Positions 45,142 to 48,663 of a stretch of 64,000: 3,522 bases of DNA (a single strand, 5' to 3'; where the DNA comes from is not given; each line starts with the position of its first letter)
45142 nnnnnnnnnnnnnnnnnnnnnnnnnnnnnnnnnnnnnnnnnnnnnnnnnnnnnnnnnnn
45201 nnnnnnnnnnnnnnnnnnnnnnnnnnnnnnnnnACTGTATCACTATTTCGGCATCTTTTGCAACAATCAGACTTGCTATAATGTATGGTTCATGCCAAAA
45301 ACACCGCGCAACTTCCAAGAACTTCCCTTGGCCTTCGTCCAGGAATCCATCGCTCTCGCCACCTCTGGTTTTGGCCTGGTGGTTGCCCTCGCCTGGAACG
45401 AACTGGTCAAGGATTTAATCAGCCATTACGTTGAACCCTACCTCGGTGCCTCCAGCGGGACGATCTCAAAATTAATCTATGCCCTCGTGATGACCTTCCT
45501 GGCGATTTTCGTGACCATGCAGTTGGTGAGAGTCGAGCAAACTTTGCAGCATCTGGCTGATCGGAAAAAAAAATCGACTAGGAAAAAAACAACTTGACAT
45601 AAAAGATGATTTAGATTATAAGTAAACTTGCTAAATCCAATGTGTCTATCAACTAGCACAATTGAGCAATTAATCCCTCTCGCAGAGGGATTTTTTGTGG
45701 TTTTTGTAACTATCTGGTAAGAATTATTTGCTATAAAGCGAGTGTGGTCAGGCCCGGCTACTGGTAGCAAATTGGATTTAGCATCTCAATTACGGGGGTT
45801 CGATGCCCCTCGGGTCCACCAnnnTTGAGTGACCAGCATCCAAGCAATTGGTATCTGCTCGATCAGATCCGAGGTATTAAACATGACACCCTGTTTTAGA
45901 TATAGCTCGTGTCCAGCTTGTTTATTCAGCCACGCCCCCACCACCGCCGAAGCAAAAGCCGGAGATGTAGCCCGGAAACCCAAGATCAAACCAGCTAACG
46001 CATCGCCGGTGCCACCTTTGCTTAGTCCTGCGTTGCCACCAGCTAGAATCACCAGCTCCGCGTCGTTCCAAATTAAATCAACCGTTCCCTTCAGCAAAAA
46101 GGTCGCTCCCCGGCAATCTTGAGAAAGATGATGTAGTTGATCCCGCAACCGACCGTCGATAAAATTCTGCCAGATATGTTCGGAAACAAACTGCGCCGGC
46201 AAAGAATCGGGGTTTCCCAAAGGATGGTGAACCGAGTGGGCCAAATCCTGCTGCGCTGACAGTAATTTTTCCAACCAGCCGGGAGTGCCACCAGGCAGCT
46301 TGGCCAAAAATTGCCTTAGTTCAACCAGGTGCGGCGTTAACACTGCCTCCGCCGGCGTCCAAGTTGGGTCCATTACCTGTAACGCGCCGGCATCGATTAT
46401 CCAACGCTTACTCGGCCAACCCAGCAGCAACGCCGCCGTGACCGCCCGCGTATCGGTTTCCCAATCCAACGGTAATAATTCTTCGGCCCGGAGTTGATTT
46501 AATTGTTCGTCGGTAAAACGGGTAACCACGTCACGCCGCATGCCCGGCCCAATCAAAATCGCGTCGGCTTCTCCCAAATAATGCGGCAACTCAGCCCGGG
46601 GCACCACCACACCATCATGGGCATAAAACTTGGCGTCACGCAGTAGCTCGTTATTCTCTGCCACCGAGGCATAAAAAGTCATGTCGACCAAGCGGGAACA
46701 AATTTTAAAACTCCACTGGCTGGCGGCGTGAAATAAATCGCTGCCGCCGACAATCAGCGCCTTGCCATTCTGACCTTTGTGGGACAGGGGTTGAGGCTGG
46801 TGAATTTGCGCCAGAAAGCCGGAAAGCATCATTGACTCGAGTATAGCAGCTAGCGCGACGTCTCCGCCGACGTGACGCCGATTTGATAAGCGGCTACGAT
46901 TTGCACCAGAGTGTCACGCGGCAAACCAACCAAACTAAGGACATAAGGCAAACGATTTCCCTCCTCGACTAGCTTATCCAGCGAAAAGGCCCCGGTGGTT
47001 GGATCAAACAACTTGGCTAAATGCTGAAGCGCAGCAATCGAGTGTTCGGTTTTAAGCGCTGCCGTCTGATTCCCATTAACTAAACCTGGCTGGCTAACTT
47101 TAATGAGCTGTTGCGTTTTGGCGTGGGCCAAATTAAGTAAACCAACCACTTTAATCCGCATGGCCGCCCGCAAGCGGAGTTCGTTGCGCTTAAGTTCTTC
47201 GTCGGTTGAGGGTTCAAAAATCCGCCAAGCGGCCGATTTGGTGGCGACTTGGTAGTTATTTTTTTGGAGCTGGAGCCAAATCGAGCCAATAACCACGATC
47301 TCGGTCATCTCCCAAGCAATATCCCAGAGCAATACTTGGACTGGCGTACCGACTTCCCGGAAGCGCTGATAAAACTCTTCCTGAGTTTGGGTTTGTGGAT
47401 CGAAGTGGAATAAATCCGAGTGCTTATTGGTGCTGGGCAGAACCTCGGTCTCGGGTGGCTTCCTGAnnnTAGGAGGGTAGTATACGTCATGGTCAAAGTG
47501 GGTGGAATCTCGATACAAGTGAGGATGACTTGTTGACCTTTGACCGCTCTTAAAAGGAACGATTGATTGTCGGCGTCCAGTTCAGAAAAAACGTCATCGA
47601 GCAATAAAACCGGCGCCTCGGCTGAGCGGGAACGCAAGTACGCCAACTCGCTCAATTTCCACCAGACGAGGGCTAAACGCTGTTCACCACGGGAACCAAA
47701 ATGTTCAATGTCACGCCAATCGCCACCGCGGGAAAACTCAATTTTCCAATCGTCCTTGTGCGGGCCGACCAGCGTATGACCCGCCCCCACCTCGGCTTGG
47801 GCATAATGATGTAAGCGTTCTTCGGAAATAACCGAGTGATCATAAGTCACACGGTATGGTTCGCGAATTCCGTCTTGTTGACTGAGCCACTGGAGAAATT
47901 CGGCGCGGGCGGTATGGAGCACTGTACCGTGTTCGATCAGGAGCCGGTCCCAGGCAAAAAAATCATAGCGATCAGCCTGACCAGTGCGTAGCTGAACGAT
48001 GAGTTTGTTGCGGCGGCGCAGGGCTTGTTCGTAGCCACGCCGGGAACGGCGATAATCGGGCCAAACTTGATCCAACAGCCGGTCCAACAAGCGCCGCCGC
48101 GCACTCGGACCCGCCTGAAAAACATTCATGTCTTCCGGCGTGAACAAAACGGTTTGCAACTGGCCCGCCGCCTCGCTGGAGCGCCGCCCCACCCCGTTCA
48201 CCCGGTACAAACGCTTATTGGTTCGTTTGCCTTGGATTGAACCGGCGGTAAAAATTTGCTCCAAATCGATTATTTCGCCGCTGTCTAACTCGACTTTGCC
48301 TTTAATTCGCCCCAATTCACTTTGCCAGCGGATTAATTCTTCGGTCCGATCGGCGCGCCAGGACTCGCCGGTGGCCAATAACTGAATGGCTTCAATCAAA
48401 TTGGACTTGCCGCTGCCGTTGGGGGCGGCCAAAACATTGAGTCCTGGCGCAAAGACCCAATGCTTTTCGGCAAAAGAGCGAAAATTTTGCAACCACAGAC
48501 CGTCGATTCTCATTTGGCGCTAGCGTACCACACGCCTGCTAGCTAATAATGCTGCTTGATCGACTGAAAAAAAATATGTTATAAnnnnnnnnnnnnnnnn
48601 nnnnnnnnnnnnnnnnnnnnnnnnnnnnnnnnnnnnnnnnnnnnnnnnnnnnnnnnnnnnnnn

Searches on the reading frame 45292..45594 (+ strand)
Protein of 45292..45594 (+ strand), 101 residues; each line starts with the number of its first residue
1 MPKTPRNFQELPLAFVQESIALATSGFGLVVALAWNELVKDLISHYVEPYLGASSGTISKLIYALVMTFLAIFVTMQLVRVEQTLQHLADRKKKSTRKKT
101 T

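Call 17: find_encoding_contigs(protein=window:45292-45594:+, flank=3000, max_places=10)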
Protein window:45292-45594:+ (101 aa): 1 contig read that carries it; 1 place shown.
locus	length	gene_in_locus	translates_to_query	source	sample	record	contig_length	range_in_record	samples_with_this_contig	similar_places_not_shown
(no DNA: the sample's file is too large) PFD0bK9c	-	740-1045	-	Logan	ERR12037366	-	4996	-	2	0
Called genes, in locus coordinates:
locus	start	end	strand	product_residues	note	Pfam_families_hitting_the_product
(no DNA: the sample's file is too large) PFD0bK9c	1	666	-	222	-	?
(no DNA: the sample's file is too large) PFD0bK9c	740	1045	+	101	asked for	PF18898:DUF5654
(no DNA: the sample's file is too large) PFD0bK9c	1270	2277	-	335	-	PF01256:Carb_kinase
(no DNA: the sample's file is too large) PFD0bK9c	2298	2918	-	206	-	-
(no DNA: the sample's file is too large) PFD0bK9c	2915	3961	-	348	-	PF02463:SMC_N, PF13175:AAA_15 (weak), PF13476:AAA_23, PF13304:AAA_21 (faint)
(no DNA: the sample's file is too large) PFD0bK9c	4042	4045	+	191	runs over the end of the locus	-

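Call 26: find_homologous_proteins(query=window:45292-45594:+)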
Query window:45292-45594:+ (101 aa): 63 proteins with E <= 0.001 among 68 candidates.
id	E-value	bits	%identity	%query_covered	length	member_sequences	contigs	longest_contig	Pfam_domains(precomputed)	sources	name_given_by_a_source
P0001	2.3e-57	209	100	100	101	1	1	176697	PF18898.6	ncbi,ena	-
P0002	1.8e-46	174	82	100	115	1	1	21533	PF18898.6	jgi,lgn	jgi:hypothetical protein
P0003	2.3e-36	141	70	98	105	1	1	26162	PF18898.6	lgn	-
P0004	6.3e-36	140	70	100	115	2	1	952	PF18898.6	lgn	-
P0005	7.4e-35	137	71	89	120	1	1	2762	PF18898.6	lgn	-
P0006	4.3e-33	131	66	92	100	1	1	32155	PF18898.6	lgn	-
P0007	6.5e-33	130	64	87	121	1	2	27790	PF18898.6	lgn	-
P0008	1.6e-32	129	63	95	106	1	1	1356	PF18898.6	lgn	-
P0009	2.6e-32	128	64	93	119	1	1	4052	PF18898.6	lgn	-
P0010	3.3e-31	125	78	77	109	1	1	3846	PF18898.6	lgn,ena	-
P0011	1.6e-27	113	52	97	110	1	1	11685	PF18898.6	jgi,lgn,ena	-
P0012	5.7e-27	111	58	91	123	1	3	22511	PF18898.6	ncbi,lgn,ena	-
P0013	3.1e-26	109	55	96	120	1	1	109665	PF18898.6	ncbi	-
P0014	6.7e-26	108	54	98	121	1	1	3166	PF06609.19,PF18898.6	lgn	-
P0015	2.3e-25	106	54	91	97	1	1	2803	PF18898.6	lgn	-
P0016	3.3e-25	106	53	92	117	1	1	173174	PF18898.6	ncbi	-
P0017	3.4e-25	106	54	92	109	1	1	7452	PF18898.6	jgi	jgi:uncharacterized membrane protein (DUF106 family)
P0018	1.9e-24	103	52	91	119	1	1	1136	PF18898.6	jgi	jgi:hypothetical protein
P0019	2.2e-24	103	47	97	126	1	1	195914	PF18898.6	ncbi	-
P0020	2.6e-24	103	52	100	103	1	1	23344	PF18898.6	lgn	-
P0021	2.7e-24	103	55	94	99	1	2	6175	PF18898.6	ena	-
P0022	2.7e-24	103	54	90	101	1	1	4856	PF18898.6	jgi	jgi:hypothetical protein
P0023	4.4e-24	102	54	89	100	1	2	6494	PF18898.6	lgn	-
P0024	6.7e-24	102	52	95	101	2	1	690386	PF18898.6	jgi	jgi:hypothetical protein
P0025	7.9e-24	101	54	95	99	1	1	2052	PF18898.6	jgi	jgi:hypothetical protein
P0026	9.0e-24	101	51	94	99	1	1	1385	PF18898.6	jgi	jgi:uncharacterized membrane protein (DUF106 family)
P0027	1.1e-23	101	53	93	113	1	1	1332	PF18898.6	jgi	jgi:hypothetical protein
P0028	5.7e-23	99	47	100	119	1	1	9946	PF18898.6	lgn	-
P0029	6.3e-23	99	51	95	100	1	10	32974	PF18898.6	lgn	-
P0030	1.5e-22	97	52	89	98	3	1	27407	PF18898.6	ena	-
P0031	2.1e-22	97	52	95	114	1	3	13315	PF18898.6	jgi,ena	-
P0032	3.3e-22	96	49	93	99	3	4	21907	PF18898.6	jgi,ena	-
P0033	2.3e-21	94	48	90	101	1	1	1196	PF18898.6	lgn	-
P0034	3.5e-21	93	53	89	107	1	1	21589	PF18898.6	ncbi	-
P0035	5.2e-21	92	53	84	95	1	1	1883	PF18898.6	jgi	jgi:hypothetical protein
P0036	1.6e-20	91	46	88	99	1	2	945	PF18898.6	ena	-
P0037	6.1e-20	89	46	83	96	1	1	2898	PF18898.6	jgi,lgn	jgi:uncharacterized membrane protein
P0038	8.7e-20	88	53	82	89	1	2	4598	PF18898.6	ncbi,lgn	-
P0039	1.5e-18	85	59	74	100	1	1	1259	PF18898.6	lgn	-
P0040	9.5e-18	82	51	85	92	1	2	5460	PF18898.6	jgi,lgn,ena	-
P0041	4.2e-17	80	60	64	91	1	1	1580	PF18898.6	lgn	-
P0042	5.3e-17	80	49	85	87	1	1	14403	PF18898.6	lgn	-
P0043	1.5e-16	78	49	85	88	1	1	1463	PF18898.6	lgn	-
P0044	2.0e-16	78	49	86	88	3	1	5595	PF18898.6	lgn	-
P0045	2.2e-16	78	48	86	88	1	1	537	PF18898.6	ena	-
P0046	2.8e-16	77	48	85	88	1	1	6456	PF18898.6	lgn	-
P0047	2.9e-16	77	53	72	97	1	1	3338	PF18898.6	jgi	jgi:uncharacterized membrane protein YidH (DUF202 family)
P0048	4.0e-16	77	48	85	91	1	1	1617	PF18898.6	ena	-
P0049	5.2e-16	76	61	61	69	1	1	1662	PF18898.6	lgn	-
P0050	7.5e-16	76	48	85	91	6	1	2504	PF18898.6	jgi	jgi:hypothetical protein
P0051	8.1e-16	76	47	84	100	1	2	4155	PF18898.6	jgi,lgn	jgi:hypothetical protein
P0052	1.9e-15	75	47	80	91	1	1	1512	PF18898.6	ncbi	-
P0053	3.0e-15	74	51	78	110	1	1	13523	PF18898.6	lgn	-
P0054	5.0e-15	73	57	66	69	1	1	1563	PF18898.6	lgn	-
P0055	7.8e-15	73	50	75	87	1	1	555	PF18898.6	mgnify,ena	mgnify:CR=1 FL=1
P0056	1.1e-14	72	54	67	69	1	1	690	PF18898.6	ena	-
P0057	3.7e-14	70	47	69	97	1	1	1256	PF18898.6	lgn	-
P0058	7.1e-14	70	52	65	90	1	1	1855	PF18898.6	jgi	jgi:hypothetical protein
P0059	7.6e-14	70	49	79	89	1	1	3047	PF18898.6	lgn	-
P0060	3.1e-13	68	51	66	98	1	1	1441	PF18898.6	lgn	-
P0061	3.2e-13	67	41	78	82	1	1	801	PF18898.6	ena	-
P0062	1.3e-12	66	49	50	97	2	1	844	PF18898.6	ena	-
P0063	9.8e-6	44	41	84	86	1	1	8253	PF18898.6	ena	-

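Call 27: find_encoding_contigs(protein=P0002, flank=3000, max_places=2)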
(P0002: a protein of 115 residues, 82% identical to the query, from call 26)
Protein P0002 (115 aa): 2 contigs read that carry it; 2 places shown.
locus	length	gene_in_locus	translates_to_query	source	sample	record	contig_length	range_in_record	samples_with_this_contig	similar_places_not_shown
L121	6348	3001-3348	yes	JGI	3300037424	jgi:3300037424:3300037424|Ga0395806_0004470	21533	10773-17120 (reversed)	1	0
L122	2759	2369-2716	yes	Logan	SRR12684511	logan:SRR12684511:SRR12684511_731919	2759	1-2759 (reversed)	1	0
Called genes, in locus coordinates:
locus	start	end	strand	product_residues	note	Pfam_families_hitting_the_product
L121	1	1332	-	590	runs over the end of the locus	PF04675:DNA_ligase_A_N, PF01068:DNA_ligase_A_M, PF09414:RNA_ligase (weak), PF04679:DNA_ligase_A_C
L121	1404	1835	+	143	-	-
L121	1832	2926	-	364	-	PF02661:Fic, PF08220:HTH_DeoR (weak)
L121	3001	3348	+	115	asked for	PF18898:DUF5654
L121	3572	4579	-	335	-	PF01256:Carb_kinase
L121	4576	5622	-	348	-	PF02463:SMC_N, PF13175:AAA_15, PF13476:AAA_23, PF13304:AAA_21 (faint)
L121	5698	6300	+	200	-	-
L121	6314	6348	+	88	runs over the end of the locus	-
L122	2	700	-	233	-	?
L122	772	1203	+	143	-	-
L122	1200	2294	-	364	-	PF02661:Fic, PF08220:HTH_DeoR (weak)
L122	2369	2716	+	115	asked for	PF18898:DUF5654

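Call 28: find_encoding_contigs(protein=P0003, flank=3000, max_places=2)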
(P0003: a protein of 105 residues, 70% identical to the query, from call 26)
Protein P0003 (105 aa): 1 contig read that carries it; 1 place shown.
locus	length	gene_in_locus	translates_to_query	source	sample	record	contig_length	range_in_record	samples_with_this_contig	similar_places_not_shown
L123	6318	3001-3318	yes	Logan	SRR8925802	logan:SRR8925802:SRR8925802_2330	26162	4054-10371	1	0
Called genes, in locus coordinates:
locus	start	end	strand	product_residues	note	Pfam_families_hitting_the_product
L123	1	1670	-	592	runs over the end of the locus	PF04675:DNA_ligase_A_N, PF01068:DNA_ligase_A_M, PF09414:RNA_ligase (weak), PF04679:DNA_ligase_A_C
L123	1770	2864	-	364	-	PF02661:Fic, PF08220:HTH_DeoR (weak)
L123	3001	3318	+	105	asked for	PF18898:DUF5654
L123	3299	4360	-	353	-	PF01256:Carb_kinase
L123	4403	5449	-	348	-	PF02463:SMC_N, PF13476:AAA_23, PF13304:AAA_21 (faint)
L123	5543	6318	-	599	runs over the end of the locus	PF00009:GTP_EFTU, PF22042:EF-G_D2 (weak), PF00679:EFG_C, PF06421:LepA_C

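Call 29: find_encoding_contigs(protein=P0006, flank=3000, max_places=2)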
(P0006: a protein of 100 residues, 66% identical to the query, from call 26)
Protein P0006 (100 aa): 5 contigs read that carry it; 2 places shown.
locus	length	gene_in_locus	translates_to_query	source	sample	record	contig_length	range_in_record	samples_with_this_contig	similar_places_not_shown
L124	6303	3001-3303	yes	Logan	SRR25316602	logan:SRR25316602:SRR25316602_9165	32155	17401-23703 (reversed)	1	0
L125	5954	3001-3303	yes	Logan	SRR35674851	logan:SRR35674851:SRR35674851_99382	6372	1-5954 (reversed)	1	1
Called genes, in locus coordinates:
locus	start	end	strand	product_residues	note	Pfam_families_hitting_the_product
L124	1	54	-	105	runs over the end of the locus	PF01883:FeS_assembly_P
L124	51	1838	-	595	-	PF04675:DNA_ligase_A_N, PF01068:DNA_ligase_A_M, PF09414:RNA_ligase (weak), PF04679:DNA_ligase_A_C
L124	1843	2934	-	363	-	PF02661:Fic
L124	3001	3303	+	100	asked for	PF18898:DUF5654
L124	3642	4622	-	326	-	PF01256:Carb_kinase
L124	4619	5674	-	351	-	PF02463:SMC_N, PF13175:AAA_15 (weak), PF13476:AAA_23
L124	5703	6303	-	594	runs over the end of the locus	PF00009:GTP_EFTU, PF01926:MMR_HSR1 (weak), PF03144:GTP_EFTU_D2 (weak), PF00679:EFG_C, PF06421:LepA_C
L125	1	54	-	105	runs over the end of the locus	PF01883:FeS_assembly_P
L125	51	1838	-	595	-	PF04675:DNA_ligase_A_N, PF01068:DNA_ligase_A_M, PF09414:RNA_ligase (weak), PF04679:DNA_ligase_A_C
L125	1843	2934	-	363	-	PF02661:Fic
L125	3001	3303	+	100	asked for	PF18898:DUF5654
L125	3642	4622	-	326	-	PF01256:Carb_kinase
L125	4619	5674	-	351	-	PF02463:SMC_N, PF13175:AAA_15 (weak), PF13476:AAA_23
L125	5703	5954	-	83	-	?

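Call 30: find_encoding_contigs(protein=P0007, flank=3000, max_places=2)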
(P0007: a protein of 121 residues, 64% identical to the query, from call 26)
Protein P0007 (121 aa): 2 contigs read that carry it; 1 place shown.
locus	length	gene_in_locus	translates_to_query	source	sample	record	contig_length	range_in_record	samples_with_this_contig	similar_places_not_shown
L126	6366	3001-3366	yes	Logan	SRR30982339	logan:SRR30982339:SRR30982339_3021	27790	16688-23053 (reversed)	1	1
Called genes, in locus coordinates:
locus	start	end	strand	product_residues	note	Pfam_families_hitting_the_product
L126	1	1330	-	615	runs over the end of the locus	PF04675:DNA_ligase_A_N, PF01068:DNA_ligase_A_M, PF09414:RNA_ligase (weak), PF04679:DNA_ligase_A_C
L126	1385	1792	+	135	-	-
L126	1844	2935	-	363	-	PF02661:Fic, PF08220:HTH_DeoR (weak)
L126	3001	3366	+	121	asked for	PF18898:DUF5654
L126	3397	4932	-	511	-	-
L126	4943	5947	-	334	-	PF01256:Carb_kinase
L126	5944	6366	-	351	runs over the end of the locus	PF02463:SMC_N, PF13476:AAA_23 (weak)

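Call 39: find_encoding_contigs(protein=P0010, flank=1500, max_places=2)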
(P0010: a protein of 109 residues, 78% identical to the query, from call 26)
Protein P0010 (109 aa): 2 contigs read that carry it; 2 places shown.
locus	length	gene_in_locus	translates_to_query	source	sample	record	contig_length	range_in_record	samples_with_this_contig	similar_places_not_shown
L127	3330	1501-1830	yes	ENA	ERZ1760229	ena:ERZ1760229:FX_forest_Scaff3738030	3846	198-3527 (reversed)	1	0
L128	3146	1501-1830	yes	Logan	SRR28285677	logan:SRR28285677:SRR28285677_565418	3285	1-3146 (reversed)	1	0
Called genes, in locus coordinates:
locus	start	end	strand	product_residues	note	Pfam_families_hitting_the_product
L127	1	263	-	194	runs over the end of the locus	?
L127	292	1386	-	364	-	PF02661:Fic, PF08220:HTH_DeoR (weak), PF08279:HTH_11 (faint)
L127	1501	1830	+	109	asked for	PF18898:DUF5654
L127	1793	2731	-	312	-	PF01256:Carb_kinase, PF02110:HK (weak)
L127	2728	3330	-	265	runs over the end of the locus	?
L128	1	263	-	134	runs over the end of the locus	?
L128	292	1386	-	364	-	PF02661:Fic, PF08220:HTH_DeoR (weak), PF08279:HTH_11 (faint)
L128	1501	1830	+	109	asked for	PF18898:DUF5654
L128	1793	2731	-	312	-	PF01256:Carb_kinase, PF02110:HK (weak)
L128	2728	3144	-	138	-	?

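Call 40: find_encoding_contigs(protein=P0005, flank=1500, max_places=2)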
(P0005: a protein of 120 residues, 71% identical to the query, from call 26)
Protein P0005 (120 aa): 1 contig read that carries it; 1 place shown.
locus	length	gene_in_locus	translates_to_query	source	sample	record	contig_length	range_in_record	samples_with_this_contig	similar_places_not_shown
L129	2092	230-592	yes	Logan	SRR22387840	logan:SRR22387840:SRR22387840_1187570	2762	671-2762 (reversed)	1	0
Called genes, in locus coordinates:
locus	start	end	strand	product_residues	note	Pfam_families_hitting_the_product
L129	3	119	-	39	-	?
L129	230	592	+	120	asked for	PF18898:DUF5654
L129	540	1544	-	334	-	PF01256:Carb_kinase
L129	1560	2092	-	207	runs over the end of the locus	-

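Call 41: find_encoding_contigs(protein=P0009, flank=1500, max_places=2)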
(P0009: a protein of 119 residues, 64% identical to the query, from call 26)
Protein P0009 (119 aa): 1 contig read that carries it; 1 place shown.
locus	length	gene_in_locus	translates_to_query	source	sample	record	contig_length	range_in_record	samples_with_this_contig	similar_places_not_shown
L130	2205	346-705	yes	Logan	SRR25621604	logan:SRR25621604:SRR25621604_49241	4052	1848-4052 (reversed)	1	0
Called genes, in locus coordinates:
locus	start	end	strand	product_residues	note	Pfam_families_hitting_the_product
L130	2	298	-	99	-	?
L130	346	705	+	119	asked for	PF18898:DUF5654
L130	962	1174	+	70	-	-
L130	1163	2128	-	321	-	PF02110:HK (weak), PF01256:Carb_kinase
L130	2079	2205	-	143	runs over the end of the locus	-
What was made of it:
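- On Type I toxin-antitoxin system: DUF5654 (101 aa, PF18898) is conserved in relatives without the module (calls 17, 28-30, 39-41).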

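Call 50: find_encoding_contigs(protein=P0002, flank=10000, max_places=1)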
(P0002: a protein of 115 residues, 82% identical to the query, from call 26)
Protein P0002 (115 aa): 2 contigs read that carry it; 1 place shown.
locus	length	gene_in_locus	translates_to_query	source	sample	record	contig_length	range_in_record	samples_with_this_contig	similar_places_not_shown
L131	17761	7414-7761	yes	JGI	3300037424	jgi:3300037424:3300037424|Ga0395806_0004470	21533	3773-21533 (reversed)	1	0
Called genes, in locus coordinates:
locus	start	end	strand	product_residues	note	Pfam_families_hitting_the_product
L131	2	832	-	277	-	?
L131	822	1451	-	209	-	PF18306:LDcluster4, PF03641:Lysine_decarbox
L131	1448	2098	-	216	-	PF00834:Ribul_P_3_epim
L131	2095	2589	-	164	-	PF02502:LacAB_rpiB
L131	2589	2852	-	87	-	-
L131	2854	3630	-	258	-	PF01988:VIT1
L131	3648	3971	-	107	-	PF01883:FeS_assembly_P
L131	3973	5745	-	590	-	PF04675:DNA_ligase_A_N, PF01068:DNA_ligase_A_M, PF09414:RNA_ligase (weak), PF04679:DNA_ligase_A_C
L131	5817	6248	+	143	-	-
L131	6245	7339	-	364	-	PF02661:Fic, PF08220:HTH_DeoR (weak)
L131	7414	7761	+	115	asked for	PF18898:DUF5654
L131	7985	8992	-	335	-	PF01256:Carb_kinase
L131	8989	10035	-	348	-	PF02463:SMC_N, PF13175:AAA_15, PF13476:AAA_23, PF13304:AAA_21 (faint)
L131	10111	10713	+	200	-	-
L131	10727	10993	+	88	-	-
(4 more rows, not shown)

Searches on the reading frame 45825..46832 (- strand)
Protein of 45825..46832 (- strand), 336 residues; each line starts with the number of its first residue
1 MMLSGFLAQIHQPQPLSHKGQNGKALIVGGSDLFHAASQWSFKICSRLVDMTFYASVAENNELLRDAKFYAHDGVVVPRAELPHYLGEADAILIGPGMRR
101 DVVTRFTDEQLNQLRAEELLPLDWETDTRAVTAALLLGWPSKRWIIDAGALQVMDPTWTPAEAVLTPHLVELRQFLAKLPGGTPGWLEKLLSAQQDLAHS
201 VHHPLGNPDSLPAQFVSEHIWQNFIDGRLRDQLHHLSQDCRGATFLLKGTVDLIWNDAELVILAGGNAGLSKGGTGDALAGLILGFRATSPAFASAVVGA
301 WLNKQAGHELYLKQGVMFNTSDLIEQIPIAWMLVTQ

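Call 16: find_encoding_contigs(protein=window:45825-46832:-, flank=3000, max_places=10)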
Protein window:45825-46832:- (336 aa): no gene with exactly this product is on record in the collection.
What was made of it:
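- Tried and rejected: An exact look-up of that protein found nothing (call 16).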

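Call 25: find_related_loci(query=window:45825-46832:-, collection=metagenome_contigs, flank=4000)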
Query window:45825-46832:- (336 aa) in metagenome_contigs; peptide patterns used: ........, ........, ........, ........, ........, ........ (x = any residue, [..] = any of these).
32 stretches matched a pattern, but none encodes a relative of the query by tblastn (E <= 1e-3).
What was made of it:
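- Tried and rejected: Searches that led nowhere. find_related_loci with the Carb_kinase protein on metagenomes found nothing (call 25).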

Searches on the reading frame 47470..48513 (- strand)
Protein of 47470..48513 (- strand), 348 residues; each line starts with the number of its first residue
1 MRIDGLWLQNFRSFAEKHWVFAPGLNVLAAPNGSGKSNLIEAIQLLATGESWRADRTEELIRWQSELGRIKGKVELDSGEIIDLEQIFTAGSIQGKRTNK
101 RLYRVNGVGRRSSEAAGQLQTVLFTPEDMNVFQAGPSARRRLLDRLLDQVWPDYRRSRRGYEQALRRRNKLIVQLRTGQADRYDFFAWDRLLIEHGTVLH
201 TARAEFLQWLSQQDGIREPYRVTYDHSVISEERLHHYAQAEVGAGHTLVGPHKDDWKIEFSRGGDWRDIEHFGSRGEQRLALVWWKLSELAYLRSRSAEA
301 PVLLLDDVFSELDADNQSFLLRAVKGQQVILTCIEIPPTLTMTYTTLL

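Call 49: search_protein_families(library=pfam, proteins=[window:47470-48513:-], max_evalue=0.01)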
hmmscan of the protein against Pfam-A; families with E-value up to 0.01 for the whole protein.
window:47470-48513:- (348 aa): 6 families
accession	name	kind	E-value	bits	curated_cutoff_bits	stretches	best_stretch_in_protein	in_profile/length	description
PF02463.25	SMC_N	-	7.7e-20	71.7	40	1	3-334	2-197/220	RecF/RecN/SMC N terminal domain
PF13476.12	AAA_23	-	1.9e-11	45.4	27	1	8-67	4-56/201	AAA domain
PF13304.12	AAA_21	-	8.8e-09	36.3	27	1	31-79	7-63/304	AAA domain, putative AbiEii toxin, Type IV TA system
PF13175.12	AAA_15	-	8e-07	29.4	32.1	1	1-87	1-71/374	AAA ATPase domain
PF13514.12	AAA_27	-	0.00019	21.5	22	1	1-51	1-54/206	AAA domain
PF13555.12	AAA_29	-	0.00034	20.7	27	1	8-52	6-51/61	P-loop containing region of AAA domain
